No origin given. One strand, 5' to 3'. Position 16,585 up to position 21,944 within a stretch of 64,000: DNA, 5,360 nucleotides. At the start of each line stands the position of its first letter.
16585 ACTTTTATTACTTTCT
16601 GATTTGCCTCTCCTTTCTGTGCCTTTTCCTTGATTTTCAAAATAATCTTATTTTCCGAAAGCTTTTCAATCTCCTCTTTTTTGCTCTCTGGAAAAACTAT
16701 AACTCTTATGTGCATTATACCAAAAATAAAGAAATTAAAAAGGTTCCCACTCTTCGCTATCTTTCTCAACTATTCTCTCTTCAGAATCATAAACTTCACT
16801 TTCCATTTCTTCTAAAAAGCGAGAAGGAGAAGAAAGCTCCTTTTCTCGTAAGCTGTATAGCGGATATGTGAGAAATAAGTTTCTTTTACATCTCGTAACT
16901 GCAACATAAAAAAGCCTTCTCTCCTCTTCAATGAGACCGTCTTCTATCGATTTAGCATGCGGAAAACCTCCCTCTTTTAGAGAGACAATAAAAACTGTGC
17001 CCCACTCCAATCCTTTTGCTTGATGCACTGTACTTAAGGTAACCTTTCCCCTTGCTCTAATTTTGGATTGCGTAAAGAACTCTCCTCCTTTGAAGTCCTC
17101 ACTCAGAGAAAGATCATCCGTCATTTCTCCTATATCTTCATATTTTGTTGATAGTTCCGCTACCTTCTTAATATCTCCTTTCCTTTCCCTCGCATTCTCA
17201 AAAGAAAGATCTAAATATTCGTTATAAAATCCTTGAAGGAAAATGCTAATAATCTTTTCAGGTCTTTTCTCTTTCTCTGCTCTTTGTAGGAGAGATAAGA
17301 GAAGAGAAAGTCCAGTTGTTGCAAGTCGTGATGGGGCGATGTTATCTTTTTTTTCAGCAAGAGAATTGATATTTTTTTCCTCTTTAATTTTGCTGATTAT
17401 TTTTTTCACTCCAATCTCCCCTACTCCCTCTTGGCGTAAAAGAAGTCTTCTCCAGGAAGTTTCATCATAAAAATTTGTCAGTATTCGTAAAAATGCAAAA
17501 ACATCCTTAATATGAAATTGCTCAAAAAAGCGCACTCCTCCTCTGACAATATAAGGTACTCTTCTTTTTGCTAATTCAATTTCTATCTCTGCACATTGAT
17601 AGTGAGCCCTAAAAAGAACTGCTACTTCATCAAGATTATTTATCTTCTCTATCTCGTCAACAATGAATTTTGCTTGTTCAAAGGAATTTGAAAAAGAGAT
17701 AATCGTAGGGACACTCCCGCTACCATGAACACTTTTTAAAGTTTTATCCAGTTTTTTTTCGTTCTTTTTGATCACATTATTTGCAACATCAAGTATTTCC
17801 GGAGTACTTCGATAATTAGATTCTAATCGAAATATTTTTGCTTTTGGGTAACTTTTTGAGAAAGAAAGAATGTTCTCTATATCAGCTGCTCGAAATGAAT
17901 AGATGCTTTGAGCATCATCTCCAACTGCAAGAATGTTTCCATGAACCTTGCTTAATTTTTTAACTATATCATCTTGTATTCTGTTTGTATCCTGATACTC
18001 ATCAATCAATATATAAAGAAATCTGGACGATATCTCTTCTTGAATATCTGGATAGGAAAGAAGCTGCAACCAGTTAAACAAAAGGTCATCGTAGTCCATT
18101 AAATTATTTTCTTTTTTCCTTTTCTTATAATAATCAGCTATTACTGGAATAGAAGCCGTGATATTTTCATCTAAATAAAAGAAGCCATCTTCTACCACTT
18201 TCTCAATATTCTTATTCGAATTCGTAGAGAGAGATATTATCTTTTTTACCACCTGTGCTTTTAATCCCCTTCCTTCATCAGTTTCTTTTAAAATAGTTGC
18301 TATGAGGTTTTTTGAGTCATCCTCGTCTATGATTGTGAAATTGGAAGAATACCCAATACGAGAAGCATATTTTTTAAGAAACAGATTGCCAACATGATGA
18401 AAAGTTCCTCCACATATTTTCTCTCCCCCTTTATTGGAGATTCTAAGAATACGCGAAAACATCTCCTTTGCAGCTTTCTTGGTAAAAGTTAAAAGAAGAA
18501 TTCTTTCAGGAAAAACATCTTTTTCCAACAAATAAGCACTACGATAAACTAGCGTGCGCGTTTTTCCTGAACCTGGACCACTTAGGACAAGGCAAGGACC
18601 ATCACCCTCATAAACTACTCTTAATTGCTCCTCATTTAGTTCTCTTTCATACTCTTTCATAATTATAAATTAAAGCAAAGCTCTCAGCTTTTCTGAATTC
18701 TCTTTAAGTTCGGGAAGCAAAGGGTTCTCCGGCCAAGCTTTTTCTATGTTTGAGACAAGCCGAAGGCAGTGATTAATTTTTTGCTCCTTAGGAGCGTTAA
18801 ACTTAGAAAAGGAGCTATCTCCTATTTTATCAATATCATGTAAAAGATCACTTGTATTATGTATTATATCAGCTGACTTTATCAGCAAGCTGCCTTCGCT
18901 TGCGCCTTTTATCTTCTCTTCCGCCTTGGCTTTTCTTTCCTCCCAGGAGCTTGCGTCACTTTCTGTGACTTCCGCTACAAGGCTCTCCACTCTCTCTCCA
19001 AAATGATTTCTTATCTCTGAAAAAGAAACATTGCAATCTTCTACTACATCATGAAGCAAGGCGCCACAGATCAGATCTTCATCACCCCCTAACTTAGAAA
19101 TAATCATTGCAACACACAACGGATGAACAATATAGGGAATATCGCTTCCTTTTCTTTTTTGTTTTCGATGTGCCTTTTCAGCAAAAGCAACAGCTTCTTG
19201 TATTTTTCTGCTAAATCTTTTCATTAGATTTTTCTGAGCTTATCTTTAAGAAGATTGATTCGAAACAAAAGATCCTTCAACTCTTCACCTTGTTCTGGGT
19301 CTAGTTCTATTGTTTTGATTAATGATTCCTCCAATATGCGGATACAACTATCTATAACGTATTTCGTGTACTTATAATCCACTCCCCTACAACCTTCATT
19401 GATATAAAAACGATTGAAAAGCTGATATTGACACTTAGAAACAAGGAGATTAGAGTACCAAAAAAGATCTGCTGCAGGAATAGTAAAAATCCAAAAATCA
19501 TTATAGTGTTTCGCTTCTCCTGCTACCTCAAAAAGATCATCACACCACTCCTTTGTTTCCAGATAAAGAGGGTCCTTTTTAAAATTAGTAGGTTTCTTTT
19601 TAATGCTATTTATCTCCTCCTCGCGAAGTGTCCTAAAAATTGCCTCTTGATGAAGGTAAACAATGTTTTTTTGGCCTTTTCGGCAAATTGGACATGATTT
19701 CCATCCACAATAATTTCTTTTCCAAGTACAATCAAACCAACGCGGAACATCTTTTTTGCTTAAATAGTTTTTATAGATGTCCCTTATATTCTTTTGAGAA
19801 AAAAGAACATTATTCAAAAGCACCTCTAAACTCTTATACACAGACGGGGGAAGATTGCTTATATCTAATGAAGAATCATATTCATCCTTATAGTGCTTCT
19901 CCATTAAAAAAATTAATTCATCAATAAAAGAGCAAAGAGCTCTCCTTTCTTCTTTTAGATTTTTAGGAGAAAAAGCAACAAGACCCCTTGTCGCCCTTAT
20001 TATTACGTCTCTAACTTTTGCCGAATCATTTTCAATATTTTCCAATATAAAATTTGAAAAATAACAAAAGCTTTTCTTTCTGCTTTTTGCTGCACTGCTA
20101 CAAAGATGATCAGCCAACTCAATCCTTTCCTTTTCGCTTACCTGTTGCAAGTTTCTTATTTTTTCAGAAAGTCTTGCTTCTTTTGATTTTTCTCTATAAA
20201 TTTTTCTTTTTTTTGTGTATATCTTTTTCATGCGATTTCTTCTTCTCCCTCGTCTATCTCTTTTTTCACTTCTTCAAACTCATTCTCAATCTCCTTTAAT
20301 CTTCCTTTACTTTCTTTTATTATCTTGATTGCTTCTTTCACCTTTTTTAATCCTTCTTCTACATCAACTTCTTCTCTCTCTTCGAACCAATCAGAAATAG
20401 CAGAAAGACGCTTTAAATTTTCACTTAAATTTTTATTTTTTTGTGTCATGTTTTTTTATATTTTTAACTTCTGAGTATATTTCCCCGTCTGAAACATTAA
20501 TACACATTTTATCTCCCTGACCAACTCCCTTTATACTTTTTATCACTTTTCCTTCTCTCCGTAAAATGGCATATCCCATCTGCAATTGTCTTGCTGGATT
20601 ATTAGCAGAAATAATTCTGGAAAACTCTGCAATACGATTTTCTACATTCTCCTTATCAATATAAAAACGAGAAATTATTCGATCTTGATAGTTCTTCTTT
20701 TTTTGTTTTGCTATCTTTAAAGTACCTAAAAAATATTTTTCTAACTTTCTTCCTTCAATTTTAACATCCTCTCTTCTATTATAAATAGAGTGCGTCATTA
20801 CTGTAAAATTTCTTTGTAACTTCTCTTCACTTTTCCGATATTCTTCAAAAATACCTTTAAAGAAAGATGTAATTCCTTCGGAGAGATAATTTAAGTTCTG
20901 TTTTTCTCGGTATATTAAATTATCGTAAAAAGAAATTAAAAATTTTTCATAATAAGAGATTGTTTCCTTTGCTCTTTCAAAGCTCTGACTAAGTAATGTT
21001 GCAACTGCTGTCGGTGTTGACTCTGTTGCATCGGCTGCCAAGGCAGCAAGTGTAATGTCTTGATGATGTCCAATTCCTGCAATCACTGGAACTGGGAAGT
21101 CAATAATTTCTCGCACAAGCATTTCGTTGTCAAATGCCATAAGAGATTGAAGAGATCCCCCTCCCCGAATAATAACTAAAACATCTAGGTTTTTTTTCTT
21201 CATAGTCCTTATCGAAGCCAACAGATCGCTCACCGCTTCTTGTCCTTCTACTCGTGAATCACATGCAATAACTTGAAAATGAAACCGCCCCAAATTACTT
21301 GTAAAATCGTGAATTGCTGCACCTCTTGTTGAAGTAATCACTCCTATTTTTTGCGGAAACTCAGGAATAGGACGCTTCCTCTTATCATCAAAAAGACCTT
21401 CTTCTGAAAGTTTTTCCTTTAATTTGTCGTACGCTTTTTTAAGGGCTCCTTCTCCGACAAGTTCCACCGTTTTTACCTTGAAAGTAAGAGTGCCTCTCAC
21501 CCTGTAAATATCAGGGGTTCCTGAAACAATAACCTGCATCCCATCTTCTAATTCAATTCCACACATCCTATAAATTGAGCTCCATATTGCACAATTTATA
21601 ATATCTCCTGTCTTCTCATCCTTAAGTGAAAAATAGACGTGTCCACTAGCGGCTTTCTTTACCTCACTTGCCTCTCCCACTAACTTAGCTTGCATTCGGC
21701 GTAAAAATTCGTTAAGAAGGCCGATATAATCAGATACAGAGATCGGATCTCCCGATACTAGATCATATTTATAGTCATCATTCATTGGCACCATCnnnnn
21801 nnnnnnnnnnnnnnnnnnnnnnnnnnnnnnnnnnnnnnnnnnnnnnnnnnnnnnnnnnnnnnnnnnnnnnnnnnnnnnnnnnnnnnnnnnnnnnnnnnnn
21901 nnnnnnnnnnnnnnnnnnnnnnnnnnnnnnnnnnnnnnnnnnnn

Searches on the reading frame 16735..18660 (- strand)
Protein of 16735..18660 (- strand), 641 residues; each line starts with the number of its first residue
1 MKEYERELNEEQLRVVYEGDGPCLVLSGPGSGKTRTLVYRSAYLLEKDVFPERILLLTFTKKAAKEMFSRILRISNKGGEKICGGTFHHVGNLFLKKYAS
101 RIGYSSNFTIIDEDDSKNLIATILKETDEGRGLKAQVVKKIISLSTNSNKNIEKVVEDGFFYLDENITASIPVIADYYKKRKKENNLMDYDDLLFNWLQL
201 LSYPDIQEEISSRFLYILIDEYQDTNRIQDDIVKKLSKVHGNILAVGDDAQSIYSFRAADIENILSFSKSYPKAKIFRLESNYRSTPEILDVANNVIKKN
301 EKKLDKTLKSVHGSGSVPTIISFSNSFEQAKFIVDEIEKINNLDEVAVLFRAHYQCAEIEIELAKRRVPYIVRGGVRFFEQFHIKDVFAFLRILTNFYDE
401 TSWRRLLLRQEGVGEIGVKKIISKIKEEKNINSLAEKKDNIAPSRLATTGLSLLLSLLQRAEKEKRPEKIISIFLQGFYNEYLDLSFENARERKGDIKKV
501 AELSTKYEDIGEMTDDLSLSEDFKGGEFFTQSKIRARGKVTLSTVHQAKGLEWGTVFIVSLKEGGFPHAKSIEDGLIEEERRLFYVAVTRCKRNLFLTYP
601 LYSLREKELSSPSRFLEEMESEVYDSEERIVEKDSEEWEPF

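Call 35: search_protein_families(library=pfam, proteins=[window:16735-18660:-], max_evalue=0.00001)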
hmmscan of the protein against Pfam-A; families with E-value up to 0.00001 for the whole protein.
window:16735-18660:- (641 aa): 5 families
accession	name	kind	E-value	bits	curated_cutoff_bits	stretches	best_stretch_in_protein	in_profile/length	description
PF00580.27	UvrD-helicase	-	3.6e-72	243.7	23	1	8-272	1-271/271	UvrD/REP helicase N-terminal domain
PF13361.12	UvrD_C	-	1e-56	193.3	25.6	1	278-599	2-347/350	UvrD-like helicase C-terminal domain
PF13245.12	AAA_19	-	8.2e-20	71.8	25.1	1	21-257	12-134/134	AAA domain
PF13538.12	UvrD_C_2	-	6.7e-10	39.1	27.4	1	540-597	2-51/52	UvrD-like helicase C-terminal domain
PF01443.25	Viral_helicase1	-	9e-07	29.4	21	0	529-595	167-224/228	Viral superfamily 1 RNA helicase core domain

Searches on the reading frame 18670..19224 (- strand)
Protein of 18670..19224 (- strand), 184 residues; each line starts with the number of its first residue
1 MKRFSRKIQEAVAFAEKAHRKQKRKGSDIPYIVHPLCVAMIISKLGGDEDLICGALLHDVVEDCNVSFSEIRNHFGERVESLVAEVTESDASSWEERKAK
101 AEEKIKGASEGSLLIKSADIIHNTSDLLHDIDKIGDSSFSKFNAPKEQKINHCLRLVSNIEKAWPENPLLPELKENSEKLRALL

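Call 35: search_protein_families(library=pfam, proteins=[window:18670-19224:-], max_evalue=0.00001)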
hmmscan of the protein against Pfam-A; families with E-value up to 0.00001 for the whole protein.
window:18670-19224:- (184 aa): 1 family
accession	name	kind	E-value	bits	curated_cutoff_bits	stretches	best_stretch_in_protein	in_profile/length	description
PF13328.12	HD_4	-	4.3e-21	75.7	27.2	1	11-103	1-91/156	HD domain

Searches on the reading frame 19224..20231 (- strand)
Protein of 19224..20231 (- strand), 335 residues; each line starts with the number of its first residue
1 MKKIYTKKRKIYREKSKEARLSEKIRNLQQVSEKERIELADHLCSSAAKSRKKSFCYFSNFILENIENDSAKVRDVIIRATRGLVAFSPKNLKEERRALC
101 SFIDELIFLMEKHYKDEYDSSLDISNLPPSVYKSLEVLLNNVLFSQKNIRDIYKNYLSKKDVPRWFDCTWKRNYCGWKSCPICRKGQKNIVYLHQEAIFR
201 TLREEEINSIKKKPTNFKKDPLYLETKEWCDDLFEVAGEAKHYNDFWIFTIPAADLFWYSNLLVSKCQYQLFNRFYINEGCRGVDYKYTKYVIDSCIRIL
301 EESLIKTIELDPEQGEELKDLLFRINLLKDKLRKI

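Call 35: search_protein_families(library=pfam, proteins=[window:19224-20231:-], max_evalue=0.00001)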
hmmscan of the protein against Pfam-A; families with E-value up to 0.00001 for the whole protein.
window:19224-20231:- (335 aa): 0 families

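Call 37: search_protein_families(library=pfam, proteins=[window:19224-20231:-], max_evalue=0.001)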
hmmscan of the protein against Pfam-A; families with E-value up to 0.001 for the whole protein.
window:19224-20231:- (335 aa): 1 family
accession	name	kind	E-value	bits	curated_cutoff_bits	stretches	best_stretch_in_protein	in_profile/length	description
PF25447.1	RING_ZNF598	-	0.0004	21.1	27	0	156-221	17-83/90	ZNF598 RING finger domain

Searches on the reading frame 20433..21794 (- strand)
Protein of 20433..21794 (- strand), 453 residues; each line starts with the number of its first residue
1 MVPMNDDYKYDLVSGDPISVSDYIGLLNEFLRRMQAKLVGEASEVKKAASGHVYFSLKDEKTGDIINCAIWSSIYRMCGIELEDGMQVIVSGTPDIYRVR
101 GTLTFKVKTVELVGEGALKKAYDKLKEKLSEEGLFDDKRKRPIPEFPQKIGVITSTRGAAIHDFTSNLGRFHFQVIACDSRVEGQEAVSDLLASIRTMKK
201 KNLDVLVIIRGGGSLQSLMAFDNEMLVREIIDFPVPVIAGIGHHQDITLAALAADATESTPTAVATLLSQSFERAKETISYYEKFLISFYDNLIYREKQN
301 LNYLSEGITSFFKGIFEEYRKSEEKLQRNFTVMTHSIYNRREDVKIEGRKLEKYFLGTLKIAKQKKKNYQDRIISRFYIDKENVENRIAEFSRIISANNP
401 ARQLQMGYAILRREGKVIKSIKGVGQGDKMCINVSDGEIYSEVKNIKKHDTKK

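Call 35: search_protein_families(library=pfam, proteins=[window:20433-21794:-], max_evalue=0.00001)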
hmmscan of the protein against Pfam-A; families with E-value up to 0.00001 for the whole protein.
window:20433-21794:- (453 aa): 3 families
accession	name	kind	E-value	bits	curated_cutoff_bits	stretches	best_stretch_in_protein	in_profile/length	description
PF02601.20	Exonuc_VII_L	-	1.9e-68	231.8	35.9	1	134-441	1-314/315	Exonuclease VII, large subunit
PF13742.12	tRNA_anti_2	-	5.3e-18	65.5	27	1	20-110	3-94/95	OB-fold nucleic acid binding domain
PF01336.31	tRNA_anti-codon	-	4.7e-07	30.1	27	1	37-112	2-74/75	OB-fold nucleic acid binding domain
